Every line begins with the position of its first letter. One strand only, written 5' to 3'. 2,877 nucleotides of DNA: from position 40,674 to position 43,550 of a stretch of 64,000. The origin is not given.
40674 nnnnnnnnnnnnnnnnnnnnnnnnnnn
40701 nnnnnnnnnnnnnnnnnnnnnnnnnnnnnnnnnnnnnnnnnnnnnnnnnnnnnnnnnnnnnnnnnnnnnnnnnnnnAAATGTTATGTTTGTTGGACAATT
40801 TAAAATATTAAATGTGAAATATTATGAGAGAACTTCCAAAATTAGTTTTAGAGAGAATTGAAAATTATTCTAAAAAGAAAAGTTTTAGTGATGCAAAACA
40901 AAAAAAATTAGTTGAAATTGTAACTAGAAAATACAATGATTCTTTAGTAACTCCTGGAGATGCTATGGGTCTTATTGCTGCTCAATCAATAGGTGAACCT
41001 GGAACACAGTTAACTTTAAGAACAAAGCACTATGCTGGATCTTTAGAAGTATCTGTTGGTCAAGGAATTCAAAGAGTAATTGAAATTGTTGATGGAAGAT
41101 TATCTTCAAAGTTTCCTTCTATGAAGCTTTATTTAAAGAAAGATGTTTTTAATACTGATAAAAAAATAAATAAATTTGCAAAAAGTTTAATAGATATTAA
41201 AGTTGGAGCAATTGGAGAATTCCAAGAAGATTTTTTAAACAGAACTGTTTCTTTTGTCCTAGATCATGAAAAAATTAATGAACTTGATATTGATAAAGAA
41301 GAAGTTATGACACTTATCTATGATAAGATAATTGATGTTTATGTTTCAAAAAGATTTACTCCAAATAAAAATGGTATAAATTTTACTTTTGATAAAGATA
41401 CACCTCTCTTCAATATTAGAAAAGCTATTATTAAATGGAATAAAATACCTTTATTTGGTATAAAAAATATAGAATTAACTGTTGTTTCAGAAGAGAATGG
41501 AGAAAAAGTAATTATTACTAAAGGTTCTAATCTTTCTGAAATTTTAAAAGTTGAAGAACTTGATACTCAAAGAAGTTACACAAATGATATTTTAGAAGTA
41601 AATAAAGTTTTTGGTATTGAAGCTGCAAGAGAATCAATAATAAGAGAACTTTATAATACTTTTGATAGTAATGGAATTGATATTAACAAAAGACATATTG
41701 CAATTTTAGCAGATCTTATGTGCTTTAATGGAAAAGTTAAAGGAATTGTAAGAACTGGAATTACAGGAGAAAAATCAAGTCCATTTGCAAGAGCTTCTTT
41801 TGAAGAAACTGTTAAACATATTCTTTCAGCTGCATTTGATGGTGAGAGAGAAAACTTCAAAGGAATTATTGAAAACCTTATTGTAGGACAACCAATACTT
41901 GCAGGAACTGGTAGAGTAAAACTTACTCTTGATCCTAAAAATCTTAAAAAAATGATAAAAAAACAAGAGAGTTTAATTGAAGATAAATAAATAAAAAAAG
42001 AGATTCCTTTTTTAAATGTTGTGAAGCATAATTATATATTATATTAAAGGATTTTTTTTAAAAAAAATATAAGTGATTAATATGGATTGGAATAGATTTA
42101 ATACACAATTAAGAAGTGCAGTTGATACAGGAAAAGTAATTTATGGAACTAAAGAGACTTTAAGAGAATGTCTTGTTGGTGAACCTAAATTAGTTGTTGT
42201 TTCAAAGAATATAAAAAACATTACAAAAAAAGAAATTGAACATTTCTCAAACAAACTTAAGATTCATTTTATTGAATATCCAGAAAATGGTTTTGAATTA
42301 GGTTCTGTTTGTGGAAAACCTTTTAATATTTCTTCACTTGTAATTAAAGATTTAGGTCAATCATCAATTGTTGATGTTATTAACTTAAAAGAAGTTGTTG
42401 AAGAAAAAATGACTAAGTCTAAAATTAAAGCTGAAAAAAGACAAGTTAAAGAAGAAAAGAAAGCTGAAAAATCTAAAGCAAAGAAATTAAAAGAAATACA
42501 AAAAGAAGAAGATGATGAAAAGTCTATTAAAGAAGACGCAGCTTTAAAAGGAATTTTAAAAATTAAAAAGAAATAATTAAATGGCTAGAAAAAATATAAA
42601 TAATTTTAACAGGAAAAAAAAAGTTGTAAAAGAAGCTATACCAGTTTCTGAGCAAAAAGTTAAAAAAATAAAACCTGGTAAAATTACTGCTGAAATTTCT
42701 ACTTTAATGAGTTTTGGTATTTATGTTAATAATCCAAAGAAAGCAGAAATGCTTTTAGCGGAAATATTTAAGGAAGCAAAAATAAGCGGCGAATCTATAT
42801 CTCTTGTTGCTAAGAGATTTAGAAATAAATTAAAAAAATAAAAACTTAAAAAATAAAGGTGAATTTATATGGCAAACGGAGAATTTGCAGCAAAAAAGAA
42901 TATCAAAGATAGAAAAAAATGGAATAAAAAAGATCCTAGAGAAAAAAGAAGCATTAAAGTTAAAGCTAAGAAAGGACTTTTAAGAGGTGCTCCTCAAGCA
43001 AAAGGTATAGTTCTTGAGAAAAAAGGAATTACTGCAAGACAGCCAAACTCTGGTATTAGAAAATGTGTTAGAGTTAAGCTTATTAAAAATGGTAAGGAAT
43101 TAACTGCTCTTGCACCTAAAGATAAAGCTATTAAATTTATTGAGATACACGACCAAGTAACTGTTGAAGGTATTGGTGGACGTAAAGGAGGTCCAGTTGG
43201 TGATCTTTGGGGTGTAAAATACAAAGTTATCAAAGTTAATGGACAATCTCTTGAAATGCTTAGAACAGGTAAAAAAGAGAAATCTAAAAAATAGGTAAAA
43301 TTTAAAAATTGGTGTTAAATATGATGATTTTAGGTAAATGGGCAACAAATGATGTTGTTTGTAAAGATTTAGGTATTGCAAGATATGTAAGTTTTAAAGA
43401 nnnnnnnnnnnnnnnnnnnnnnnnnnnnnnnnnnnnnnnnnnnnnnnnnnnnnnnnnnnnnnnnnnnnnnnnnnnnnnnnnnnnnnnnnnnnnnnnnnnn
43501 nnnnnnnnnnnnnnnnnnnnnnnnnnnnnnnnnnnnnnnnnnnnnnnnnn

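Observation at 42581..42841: nusA slot of the archaeal rpo operon occupied by an unrecognisable 86-aa basic protein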

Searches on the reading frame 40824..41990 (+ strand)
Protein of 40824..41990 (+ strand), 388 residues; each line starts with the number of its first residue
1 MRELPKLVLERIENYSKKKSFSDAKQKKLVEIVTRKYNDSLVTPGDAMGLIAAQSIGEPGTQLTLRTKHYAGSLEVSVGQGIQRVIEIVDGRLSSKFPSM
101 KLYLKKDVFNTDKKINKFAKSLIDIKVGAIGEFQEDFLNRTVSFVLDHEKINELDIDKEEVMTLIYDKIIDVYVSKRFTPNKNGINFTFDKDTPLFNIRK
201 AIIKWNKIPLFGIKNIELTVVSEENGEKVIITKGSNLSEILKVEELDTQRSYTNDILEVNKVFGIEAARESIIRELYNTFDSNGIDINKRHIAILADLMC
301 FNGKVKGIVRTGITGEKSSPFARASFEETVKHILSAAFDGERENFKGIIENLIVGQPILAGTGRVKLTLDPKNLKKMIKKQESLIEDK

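Call 3: search_protein_families(library=pfam, proteins=[window:40824-41990:+], max_evalue=1)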
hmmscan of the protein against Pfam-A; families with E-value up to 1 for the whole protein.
window:40824-41990:+ (388 aa): 3 families
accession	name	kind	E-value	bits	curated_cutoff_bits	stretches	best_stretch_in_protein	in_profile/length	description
PF04998.22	RNA_pol_Rpb1_5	-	1.7e-48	165.9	28.5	1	26-319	51-265/267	RNA polymerase Rpb1, domain 5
PF05597.16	Phasin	-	0.045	14.3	28.8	1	35-122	34-121/126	Poly(hydroxyalcanoate) granule associated protein (phasin)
PF00395.25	SLH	-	0.089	13.2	20.8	1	159-183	13-37/44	S-layer homology domain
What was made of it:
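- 38188..41990 (+): rpoA' (38188-40776) and rpoA'' (40824-41990). RpoA'' is PF04998 1.7e-48 (call 3).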

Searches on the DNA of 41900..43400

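Call 75: search_rna_families(source=window, start=41900, end=43400, threshold=evalue, max_evalue=1)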
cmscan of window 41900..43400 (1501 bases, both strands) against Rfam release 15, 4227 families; matches with E-value up to 1: 2.
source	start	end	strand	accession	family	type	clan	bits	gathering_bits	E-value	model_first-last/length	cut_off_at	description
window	43070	43109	-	RF01652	ceN70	Gene; snRNA; snoRNA; CD-box;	-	18.3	65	0.84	1-71/71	no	Caenorhabditis snoRNA ceN70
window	41985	42020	-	RF02635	EF0820_EF0821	Gene; sRNA;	-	14.3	442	0.83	153-188/370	no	Enterococcus sRNA EF0820_EF0821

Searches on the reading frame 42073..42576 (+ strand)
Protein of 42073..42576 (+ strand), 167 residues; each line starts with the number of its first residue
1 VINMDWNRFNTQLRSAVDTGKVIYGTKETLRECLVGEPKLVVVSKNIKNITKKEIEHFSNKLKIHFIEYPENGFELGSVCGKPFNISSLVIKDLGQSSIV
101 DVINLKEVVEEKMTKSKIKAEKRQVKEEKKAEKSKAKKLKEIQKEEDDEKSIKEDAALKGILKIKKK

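Call 3: search_protein_families(library=pfam, proteins=[window:42073-42576:+], max_evalue=1)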
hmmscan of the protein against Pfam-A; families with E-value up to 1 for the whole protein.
window:42073-42576:+ (167 aa): 2 families
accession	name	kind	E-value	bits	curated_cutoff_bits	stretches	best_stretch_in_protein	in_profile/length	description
PF01248.31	Ribosomal_L7Ae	-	7.4e-16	58.1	22.1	1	9-100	3-94/95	Ribosomal protein L7Ae/L30e/S12e/Gadd45 family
PF04641.18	Rtf2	-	0.016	15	27.4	1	42-155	136-215/258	Rtf2 RING-finger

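Call 4: search_protein_families(library=ncbifam, proteins=[window:42073-42576:+], max_evalue=1)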
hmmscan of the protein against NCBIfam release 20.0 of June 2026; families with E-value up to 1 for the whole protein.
window:42073-42576:+ (167 aa): 6 families
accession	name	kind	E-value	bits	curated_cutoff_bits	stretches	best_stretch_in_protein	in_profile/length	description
NF002172.0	PRK01018.1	equivalog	7.8e-29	99.8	77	1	9-104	4-99/101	50S ribosomal protein L30e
TIGR03677.1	eL8_ribo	equivalog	4.8e-05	23.3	134.6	1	12-98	17-103/117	50S ribosomal protein L7Ae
NF005825.0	PRK07714.1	equivalog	0.0027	17.9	113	1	4-86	4-82/102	YlxQ family RNA-binding protein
NF011670.1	PRK15088.1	equivalog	0.0035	16.4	400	1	70-151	60-141/323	PTS mannose transporter subunit IIAB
NF004078.0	PRK05583.1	equivalog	0.012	15.7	77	1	9-94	5-88/104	ribosomal protein L7Ae family protein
NF040761.1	AgaF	equivalog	0.063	13.5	130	1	80-148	69-137/144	PTS galactosamine/N-acetylgalactosamine transporter subunit IIA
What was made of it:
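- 42082..42384 (+): Ribosomal protein L30e, globular domain (aa 1-101). The probable start is ATG 42082. PF01248 7.4e-16, NF002172 7.8e-29 (calls 3, 4).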

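Call 82: predict_structure(protein=window:42082-42573:+)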
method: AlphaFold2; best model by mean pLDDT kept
length: 164 residues; sequences in the alignment: 1
mean_pLDDT: 53.0   pTM: 0.22
mean pLDDT of the five models: 53.0, 51.8, 50.2, 48.9, 44.9
residues with pLDDT >= 90: 0; 70-90: 43; 50-70: 24; < 50: 97
segments of 3 or more residues with pLDDT < 50: 1-3, 5-7, 9-47, 58-109
pLDDT, mean of each block of 10 residues (from residue 1): 47 42 40 36 45 51 46 40 31 31 42 73 81 84 81 74 61
secondary structure, 60 per line:
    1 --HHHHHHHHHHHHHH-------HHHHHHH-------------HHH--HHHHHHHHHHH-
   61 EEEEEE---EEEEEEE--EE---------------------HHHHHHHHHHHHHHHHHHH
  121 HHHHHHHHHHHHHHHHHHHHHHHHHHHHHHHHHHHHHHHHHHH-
elements in order: H3-16 H24-30 H49-59 E61-66 E70-76 H102-163
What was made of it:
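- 42385..42576 (+): Clade-specific C-terminal extension of L30e (about 63 aa). It is a K/E-rich predicted single long alpha-helix that ends in the conserved peptide ..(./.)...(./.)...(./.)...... Single-sequence AF2 gives a continuous helix 102-163, pLDDT 73-84 (call 82).
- On ER/K single alpha-helix (L30e tail): Single-sequence AF2 gives a continuous helix 102-163 with pLDDT 73-84, while the rest of that model is poor (call 82).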
